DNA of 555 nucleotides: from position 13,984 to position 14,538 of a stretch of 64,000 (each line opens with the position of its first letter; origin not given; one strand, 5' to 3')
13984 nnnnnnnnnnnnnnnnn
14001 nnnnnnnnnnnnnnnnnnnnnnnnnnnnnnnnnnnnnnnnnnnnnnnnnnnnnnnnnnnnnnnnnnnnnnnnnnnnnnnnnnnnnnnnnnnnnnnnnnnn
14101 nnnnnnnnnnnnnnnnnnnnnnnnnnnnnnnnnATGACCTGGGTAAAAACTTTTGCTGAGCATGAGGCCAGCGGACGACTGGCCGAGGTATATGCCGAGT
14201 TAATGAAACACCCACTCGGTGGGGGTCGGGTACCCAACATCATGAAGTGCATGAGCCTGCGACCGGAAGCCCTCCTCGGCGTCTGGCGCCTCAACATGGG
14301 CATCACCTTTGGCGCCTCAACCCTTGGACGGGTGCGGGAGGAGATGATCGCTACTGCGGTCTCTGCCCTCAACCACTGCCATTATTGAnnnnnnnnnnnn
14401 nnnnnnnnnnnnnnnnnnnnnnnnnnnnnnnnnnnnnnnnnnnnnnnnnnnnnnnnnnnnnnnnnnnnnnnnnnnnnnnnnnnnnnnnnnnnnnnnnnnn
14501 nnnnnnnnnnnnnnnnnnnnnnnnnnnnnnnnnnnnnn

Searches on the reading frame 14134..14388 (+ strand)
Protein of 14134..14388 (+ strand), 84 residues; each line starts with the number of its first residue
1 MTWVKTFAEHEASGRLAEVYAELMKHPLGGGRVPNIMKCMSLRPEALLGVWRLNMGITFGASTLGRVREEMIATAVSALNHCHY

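Call 77: search_protein_families(library=pfam, proteins=[window:14134-14388:+], max_evalue=0.001)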
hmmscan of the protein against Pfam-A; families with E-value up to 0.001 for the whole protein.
window:14134-14388:+ (84 aa): 1 family
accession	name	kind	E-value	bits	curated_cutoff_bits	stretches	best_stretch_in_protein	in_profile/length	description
PF02627.25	CMD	-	0.00085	19.7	23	0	44-84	1-40/84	Carboxymuconolactone decarboxylase family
